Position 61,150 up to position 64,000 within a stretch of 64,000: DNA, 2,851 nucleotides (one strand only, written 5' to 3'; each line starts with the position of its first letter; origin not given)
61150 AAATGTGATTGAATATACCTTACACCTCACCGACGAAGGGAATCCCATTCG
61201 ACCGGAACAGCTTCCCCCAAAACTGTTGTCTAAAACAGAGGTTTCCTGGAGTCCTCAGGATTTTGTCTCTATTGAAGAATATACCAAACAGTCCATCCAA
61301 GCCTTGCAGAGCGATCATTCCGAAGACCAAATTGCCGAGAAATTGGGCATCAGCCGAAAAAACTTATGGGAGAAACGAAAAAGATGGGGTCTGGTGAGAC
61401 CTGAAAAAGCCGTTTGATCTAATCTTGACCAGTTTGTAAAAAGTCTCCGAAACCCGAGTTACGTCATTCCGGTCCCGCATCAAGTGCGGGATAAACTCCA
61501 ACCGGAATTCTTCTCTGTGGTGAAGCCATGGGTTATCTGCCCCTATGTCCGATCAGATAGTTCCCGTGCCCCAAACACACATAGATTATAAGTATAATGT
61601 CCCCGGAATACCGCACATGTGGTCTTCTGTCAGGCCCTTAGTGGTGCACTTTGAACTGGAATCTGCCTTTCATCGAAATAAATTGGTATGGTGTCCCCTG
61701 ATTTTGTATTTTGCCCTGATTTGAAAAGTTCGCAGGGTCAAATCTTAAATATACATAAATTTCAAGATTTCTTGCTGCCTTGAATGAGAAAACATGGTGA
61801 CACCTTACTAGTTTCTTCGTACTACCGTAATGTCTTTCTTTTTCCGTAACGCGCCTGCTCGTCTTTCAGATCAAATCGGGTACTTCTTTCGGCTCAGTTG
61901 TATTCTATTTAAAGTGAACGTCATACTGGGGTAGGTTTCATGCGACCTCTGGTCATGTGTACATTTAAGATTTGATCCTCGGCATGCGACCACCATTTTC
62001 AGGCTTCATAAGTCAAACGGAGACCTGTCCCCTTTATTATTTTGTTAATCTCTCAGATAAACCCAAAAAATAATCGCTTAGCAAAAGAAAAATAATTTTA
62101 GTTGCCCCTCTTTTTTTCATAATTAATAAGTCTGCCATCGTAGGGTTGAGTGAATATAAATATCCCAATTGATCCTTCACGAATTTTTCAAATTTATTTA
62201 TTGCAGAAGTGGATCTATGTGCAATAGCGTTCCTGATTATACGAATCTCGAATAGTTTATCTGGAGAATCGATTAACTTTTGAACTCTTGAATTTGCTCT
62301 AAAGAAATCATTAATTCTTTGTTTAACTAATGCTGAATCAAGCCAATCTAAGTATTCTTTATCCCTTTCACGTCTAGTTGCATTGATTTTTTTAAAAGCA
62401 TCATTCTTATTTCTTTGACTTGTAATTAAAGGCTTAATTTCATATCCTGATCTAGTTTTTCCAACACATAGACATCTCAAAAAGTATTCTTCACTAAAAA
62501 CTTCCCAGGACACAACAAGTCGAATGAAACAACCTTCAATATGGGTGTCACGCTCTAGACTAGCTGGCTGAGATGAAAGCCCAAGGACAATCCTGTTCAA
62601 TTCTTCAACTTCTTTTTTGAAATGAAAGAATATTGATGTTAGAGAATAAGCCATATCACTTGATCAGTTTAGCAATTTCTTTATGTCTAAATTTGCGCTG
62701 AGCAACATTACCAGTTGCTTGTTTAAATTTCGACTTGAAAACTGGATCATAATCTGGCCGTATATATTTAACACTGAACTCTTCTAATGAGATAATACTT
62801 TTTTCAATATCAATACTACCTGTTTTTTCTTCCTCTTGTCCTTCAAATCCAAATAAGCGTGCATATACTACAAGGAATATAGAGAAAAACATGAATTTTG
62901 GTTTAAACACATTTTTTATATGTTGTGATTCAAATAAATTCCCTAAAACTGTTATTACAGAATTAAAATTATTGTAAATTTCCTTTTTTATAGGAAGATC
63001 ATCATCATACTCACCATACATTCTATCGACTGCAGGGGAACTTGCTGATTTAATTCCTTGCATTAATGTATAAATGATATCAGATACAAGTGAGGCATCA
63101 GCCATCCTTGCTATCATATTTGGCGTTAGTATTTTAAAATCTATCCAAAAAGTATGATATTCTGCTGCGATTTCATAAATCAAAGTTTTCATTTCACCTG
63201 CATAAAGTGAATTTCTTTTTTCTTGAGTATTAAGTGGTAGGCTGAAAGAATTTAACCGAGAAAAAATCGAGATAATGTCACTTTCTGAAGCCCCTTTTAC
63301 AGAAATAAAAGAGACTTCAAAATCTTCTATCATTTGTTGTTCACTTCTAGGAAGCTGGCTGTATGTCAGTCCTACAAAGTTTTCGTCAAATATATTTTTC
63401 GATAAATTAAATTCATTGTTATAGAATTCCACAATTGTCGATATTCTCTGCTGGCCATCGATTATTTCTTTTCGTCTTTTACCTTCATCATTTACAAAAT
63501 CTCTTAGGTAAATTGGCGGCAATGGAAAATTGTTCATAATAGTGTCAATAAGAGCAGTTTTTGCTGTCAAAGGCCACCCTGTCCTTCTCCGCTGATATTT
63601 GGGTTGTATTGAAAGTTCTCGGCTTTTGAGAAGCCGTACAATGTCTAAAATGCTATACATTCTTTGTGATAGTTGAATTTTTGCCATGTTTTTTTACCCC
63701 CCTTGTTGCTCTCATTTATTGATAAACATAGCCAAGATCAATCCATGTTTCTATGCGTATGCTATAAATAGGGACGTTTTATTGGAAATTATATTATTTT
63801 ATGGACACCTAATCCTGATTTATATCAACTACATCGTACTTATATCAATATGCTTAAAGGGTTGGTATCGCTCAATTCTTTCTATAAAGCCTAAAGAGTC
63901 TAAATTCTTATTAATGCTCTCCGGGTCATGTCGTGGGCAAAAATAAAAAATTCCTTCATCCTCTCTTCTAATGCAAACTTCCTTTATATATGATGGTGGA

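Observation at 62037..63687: Tightly coupled DUF262 (ParB-like) + HEPN gene pair in an AT-rich island: candidate uncharacterised defence module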

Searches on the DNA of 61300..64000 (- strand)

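Call 84: search_rna_families(source=window, start=61300, end=64000, threshold=evalue, max_evalue=1)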
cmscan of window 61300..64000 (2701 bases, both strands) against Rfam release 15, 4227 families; matches with E-value up to 1: 0.
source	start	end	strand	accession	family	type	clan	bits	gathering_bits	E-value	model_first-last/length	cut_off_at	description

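Call 85: search_rna_families(source=L001, start=6000, end=9100, threshold=evalue, max_evalue=1)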
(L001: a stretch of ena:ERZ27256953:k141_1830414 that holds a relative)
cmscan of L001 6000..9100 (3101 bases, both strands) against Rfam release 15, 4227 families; matches with E-value up to 1: 0.
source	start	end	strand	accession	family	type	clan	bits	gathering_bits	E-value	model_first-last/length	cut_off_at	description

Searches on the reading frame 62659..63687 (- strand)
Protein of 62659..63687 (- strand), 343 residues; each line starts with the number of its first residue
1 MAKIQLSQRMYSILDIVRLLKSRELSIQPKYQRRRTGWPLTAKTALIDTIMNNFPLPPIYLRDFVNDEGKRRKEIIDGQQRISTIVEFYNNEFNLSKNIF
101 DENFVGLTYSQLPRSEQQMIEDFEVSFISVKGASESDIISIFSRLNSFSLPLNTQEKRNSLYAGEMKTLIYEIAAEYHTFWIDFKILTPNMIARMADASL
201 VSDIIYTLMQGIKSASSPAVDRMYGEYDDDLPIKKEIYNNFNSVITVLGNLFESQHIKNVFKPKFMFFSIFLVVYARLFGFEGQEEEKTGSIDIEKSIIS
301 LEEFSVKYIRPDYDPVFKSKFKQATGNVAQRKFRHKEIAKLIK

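Call 4: search_protein_families(library=pfam, proteins=[window:62659-63687:-], max_evalue=1)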
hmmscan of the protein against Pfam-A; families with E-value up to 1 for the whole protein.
window:62659-63687:- (343 aa): 2 families
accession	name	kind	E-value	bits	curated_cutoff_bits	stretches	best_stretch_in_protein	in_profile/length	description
PF03235.19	GmrSD_N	-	1.3e-21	78.1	33.2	1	19-162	4-198/199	GmrSD restriction endonuclease, N-terminal domain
PF10869.13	DUF2666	-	0.19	12.4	23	0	286-341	22-79/135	Domain of unknown function (DUF2666)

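Call 5: search_protein_families(library=padloc, proteins=[window:62659-63687:-], max_evalue=1)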
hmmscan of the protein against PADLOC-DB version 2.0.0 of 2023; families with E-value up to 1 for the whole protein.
window:62659-63687:- (343 aa): 6 families
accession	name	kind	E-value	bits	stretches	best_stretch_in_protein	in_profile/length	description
PDLC03877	NsnA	-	9.2e-44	148.2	1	3-343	43-380/385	-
PDLC04027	PD-T4-2_A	-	1.6e-25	87.9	1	12-199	39-230/363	-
PDLC03418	REase_II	-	5e-13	46.9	1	24-252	31-246/372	Type II restriction enzyme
PDLC04157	HEC-06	-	2.5e-05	21.1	1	12-88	10-88/558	-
PDLC02695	Orf5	-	0.0095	12.3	1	70-88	76-94/601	Orf5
PDLC04709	PDC-M55C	-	0.012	12.3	1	118-154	194-230/554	-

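Call 6: search_protein_families(library=ncbifam, proteins=[window:62659-63687:-], max_evalue=1)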
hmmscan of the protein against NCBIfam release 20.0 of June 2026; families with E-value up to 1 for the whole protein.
window:62659-63687:- (343 aa): 0 families

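Call 30: find_homologous_proteins(query=window:62659-63687:-, max_evalue=0.001)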
Query window:62659-63687:- (343 aa): 249 proteins with E <= 0.001 among 2361 candidates; the best 120 are listed.
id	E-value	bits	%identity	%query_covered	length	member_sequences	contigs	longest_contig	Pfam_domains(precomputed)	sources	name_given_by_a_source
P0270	5.9e-219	744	99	100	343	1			PF03235.20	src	-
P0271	1.5e-213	726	97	100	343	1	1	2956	PF03235.20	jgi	jgi:hypothetical protein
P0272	9.1e-205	697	92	100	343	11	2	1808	PF03235.20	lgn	-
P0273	1.2e-198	677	91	100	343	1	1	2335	PF03235.20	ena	-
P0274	3.3e-197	673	90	100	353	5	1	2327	PF03235.20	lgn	-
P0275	3.2e-192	656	87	100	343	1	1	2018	PF03235.20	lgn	-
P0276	4.0e-191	653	85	100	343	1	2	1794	PF03235.20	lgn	-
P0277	6.5e-190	649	85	100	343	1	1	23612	PF03235.20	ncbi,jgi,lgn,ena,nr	ncbi:MAG: DUF262 domain-containing protein [Bacteroidetes bacterium]|nr:DUF262 domain-containing pro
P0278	9.6e-190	648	85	100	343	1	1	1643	PF03235.20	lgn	-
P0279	2.1e-186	637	84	100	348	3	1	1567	PF03235.20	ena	-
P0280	5.1e-186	636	83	100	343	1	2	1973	PF03235.20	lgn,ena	-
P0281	5.5e-186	636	84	100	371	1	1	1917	PF03235.20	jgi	jgi:hypothetical protein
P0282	2.1e-183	627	84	97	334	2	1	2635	PF03235.20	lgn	-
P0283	2.6e-183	627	81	100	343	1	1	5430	PF03235.20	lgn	-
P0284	2.4e-181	620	84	97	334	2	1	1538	PF03235.20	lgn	-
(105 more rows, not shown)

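Call 68: search_solved_structures(query=A5, max_evalue=0.1)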
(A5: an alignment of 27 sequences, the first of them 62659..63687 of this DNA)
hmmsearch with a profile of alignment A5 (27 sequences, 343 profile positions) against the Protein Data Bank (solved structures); distinct sequences matched with E-value up to 0.1: 1.
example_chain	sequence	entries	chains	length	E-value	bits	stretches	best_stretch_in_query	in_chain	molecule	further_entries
7uo4_C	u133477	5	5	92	0.097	15.2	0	190-255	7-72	Non-structural protein 7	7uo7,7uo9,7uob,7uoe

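Call 73: predict_structure(alignment_id=A5)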
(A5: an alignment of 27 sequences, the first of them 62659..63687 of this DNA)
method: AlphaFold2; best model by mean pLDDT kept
length: 343 residues; sequences in the alignment: 27
mean_pLDDT: 85.9   pTM: 0.60
mean pLDDT of the five models: 85.9, 85.4, 84.7, 83.5, 82.5
residues with pLDDT >= 90: 157; 70-90: 151; 50-70: 30; < 50: 5
segments of 3 or more residues with pLDDT < 50: 146-149
pLDDT, mean of each block of 10 residues (from residue 1): 77 95 84 68 87 84 85 87 94 90 94 95 92 71 52 73 79 85 86 81 92 82 87 92 97 95 93 95 83 96 95 88 72 92 94
secondary structure, 60 per line:
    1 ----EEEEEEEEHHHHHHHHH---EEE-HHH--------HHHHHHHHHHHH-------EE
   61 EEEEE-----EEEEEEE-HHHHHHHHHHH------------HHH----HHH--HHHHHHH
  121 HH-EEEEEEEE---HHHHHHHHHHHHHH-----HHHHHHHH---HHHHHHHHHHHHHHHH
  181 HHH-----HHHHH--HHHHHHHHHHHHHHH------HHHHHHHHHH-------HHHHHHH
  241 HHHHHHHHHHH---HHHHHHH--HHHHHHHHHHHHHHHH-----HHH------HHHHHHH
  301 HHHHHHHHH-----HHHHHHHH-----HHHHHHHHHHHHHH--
elements in order: E5-12 H13-21 E25-27 H40-51 E59-65 E71-77 H79-89 H114-122 E124-131 H135-148 H154-161 H165-183 H189-193 H196-210 H217-226 H234-251 H255-261 H264-279 H294-309 H315-322 H328-341

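Call 78: fold_search(model_id=the predicted structure, library=pdb)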
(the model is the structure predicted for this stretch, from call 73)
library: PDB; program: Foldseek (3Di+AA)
matches with E <= 10: 118; with E <= 0.001: 0
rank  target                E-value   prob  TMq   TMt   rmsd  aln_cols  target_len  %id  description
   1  6jiv_A                3.4e-03  0.98  0.27  0.17  18.2       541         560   10  SspE crystal structure (released 2020-03-25)
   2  7p9k_A                4.1e-03  0.98  0.27  0.17  16.2       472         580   10  BrxU, GmrSD-family Type IV restriction enzyme (released 2021-12-08)
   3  6jiv_C                6.2e-03  0.98  0.29  0.20  18.8       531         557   10  SspE crystal structure (released 2020-03-25)
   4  6sdk_B                1.7e-02  0.97  0.21  0.35  16.0       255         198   10  Crystal structure of bacterial ParB dimer bound to CDP (released 2019-10-23)
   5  7bnr_A                2.2e-02  0.99  0.23  0.38  16.0       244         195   15  Crystal structure of a ParB Q52A mutant from Myxococcus xanthus bound to CTPyS (released 2021-09-08)
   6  6sdk_A                2.3e-02  0.98  0.24  0.39  15.9       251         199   13  Crystal structure of bacterial ParB dimer bound to CDP (released 2019-10-23)
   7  7bm8_A                4.1e-02  0.98  0.24  0.42  15.6       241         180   13  Crystal structure of the C-terminally truncated chromosome-partitioning protein ParB from Caulobacter crescentus compl (released 2021-04-28)
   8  7bnr_B                4.2e-02  0.97  0.23  0.38  16.0       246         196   15  Crystal structure of a ParB Q52A mutant from Myxococcus xanthus bound to CTPyS (released 2021-09-08)
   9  7bnk_A                4.7e-02  0.87  0.20  0.33  15.6       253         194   12  Crystal structure of ParB from Myxococcus xanthus bound to CDP and Monothiophosphate (released 2021-09-08)
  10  7ol9_B                6.4e-02  0.90  0.23  0.37  16.8       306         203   13  Crystal structure of C-terminally truncated Bacillus subtilis nucleoid occlusion protein (Noc) complexed to the Noc-bi (released 2022-03-09)
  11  7p9m_A                7.4e-02  0.72  0.27  0.18  18.0       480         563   11  BrxU, GmrSD-family Type IV restriction enzyme (released 2021-12-08)
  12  7p9m_B                8.5e-02  0.72  0.27  0.18  14.5       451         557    8  BrxU, GmrSD-family Type IV restriction enzyme (released 2021-12-08)
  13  7o0n_A                8.9e-02  0.93  0.23  0.38  15.9       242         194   15  Crystal structure of a ParB E93A mutant from Myxococcus xanthus bound to CDP and monothiophosphate (released 2021-09-15)
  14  7bnk_B                1.0e-01  0.80  0.21  0.34  15.5       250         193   12  Crystal structure of ParB from Myxococcus xanthus bound to CDP and Monothiophosphate (released 2021-09-08)
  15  6ryk_B                1.2e-01  0.97  0.22  0.50  14.9       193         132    9  Crystal structure of the ParB-like protein PadC (released 2020-01-22)
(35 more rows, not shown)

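Call 99: search_protein_families(library=phrogs, proteins=[window:62659-63687:-], max_evalue=0.01)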
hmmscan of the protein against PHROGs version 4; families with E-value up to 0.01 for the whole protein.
window:62659-63687:- (343 aa): 3 families
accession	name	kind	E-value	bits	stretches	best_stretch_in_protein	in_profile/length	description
phrog_2598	-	unknown function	2.5e-36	126.5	1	3-284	24-303/352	-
phrog_1583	-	unknown function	1.2e-26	94.4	1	9-168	19-179/417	-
phrog_26759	-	unknown function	9.6e-11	41.6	1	11-175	9-185/593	-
